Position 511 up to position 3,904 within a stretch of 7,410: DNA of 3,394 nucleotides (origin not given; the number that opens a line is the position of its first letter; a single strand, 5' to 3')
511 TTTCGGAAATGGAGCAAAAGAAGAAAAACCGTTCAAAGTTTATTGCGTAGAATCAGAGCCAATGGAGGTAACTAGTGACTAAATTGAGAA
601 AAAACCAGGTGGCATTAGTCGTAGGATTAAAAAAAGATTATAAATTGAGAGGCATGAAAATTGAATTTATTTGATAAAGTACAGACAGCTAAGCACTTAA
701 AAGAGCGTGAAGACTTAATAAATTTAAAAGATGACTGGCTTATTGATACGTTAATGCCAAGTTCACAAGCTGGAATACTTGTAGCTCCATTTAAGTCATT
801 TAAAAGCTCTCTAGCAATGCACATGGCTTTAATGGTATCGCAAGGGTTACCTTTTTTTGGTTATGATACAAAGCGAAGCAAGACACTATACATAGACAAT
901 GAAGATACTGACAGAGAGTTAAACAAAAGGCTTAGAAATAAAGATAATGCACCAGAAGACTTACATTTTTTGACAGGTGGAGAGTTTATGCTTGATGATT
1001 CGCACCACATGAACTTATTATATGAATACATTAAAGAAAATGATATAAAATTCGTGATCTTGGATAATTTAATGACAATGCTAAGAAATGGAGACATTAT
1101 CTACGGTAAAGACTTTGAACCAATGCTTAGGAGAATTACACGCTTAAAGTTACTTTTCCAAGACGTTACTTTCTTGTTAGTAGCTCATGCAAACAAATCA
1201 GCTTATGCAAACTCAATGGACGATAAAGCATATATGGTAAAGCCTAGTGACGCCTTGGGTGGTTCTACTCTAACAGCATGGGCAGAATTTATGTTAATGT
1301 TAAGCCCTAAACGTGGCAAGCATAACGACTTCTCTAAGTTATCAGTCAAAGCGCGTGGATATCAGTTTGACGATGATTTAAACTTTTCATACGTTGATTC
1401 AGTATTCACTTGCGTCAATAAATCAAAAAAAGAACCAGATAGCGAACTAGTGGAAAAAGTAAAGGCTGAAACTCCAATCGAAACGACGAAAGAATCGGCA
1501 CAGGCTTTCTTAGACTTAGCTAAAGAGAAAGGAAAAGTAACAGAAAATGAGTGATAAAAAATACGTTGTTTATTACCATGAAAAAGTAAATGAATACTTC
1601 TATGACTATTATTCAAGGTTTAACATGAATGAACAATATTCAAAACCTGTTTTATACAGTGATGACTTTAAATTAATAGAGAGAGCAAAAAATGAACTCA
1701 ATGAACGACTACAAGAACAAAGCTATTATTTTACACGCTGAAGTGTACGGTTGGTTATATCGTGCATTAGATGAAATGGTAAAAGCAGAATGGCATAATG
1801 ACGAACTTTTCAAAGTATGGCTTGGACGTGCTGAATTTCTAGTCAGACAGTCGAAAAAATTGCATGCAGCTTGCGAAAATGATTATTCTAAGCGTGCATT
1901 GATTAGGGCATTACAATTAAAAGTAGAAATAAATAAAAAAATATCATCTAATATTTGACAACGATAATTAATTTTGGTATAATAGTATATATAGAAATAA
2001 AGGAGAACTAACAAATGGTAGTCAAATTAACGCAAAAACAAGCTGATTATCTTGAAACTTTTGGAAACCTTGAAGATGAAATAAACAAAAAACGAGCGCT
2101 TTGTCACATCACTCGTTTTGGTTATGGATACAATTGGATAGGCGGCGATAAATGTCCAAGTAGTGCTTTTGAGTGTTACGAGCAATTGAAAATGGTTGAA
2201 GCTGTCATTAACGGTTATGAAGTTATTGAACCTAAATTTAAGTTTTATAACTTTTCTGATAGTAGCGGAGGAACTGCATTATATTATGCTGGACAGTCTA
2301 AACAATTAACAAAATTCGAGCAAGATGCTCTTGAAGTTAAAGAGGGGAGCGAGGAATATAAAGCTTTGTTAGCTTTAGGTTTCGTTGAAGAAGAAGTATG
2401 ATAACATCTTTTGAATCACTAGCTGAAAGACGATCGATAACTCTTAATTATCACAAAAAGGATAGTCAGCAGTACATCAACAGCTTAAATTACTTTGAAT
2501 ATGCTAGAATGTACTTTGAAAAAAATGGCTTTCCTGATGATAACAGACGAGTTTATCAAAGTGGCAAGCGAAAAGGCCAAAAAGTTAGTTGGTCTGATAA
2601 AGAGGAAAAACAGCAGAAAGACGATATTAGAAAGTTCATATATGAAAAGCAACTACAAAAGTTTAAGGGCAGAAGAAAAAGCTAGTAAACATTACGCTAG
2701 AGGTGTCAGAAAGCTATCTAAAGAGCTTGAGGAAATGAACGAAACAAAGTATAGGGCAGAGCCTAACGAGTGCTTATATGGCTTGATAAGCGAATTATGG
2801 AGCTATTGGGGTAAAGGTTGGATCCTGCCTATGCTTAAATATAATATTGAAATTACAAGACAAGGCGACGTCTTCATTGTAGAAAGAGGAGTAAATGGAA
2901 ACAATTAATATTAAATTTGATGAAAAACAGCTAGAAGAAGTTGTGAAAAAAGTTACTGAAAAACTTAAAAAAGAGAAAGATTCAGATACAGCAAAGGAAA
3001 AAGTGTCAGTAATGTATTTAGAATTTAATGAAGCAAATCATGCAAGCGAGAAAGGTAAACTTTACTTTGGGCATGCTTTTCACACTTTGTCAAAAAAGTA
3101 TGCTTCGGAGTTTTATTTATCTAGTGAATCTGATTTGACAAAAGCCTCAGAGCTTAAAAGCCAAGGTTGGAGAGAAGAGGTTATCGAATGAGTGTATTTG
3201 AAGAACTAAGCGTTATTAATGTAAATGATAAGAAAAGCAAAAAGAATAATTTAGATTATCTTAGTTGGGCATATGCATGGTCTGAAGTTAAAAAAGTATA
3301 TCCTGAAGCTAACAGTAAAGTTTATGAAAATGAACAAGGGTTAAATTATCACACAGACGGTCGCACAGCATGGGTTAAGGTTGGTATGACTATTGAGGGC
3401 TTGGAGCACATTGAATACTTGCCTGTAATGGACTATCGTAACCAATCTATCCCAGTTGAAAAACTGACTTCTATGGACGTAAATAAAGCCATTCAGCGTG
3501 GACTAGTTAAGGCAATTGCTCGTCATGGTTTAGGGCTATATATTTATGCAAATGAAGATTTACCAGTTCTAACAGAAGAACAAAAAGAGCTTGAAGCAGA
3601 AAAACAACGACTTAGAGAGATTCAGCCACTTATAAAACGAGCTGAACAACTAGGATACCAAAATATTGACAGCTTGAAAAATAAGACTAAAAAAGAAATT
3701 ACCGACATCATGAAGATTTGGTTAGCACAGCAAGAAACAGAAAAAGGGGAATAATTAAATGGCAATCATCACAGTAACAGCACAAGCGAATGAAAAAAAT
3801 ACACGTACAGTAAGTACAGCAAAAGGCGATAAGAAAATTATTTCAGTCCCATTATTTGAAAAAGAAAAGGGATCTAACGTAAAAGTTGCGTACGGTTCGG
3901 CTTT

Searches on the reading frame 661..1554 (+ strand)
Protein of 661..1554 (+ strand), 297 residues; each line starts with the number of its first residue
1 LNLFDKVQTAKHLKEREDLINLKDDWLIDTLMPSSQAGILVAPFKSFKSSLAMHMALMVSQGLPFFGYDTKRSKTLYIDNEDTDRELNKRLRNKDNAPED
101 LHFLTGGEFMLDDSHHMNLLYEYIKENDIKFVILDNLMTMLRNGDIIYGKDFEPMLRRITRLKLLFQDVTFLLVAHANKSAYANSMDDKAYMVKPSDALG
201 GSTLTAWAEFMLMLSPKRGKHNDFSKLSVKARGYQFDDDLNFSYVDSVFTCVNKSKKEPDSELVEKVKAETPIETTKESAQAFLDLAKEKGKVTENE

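Call 3: search_protein_families(library=pfam, proteins=[window:661-1554:+], max_evalue=0.1)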
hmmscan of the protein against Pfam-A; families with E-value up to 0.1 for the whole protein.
window:661-1554:+ (297 aa): 2 families
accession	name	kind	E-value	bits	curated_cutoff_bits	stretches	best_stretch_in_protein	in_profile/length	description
PF13481.12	AAA_25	-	3e-22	79.6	27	1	25-180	23-193/195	AAA domain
PF04136.21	COG3_N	-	0.092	13.1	27.9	0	105-159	46-103/147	Conserved oligomeric Golgi complex subunit 3, N-terminal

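Call 4: search_protein_families(library=phrogs, proteins=[window:661-1554:+], max_evalue=0.01)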
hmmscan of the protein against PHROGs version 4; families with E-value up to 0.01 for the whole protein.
window:661-1554:+ (297 aa): 8 families
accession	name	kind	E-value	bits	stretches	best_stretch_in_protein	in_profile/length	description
phrog_1284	-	unknown function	1.3e-146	488.8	1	1-297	2-306/306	-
phrog_3123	-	unknown function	2.2e-30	106.8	1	13-234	319-556/583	-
phrog_906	-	DNA, RNA and nucleotide metabolism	3.8e-10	40.1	1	25-215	517-697/872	DNA polymerase/primase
phrog_239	-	DNA, RNA and nucleotide metabolism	4.4e-07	30.2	1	117-217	457-556/801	DNA primase/helicase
phrog_6357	-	unknown function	7.7e-05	23.1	1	17-90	14-79/321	-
phrog_3228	-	DNA, RNA and nucleotide metabolism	0.00013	21.5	1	19-84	358-423/766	replicative helicase-primase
phrog_2850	-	unknown function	0.0005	20.1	1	22-84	145-207/465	-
phrog_2597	-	DNA, RNA and nucleotide metabolism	0.00051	19.7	1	11-93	343-425/747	DNA primase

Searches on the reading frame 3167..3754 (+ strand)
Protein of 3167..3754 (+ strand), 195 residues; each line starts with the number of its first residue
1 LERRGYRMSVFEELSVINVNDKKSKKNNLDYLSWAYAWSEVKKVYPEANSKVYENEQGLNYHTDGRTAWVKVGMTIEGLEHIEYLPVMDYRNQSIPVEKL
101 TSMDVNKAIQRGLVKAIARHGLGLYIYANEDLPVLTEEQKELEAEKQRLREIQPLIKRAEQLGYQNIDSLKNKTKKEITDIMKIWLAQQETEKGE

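Call 3: search_protein_families(library=pfam, proteins=[window:3167-3754:+], max_evalue=0.1)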
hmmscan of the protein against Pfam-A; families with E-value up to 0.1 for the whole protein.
window:3167-3754:+ (195 aa): 1 family
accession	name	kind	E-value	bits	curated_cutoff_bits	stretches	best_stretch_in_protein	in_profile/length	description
PF06378.16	SSAP_Sak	-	1.4e-37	129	22.3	1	10-143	2-138/152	Sak Single Strand Annealing Protein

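Call 4: search_protein_families(library=phrogs, proteins=[window:3167-3754:+], max_evalue=0.01)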
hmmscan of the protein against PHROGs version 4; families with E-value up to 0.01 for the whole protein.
window:3167-3754:+ (195 aa): 3 families
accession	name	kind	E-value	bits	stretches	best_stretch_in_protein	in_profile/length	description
phrog_659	-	DNA, RNA and nucleotide metabolism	3.5e-81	272.7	1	7-194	3-194/205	Sak-like ssDNA annealing protein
phrog_8492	-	DNA, RNA and nucleotide metabolism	3.8e-42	145.7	1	8-165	20-188/269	Sak-like ssDNA annealing protein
phrog_21418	-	unknown function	2.9e-05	24.8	1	27-148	23-147/224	-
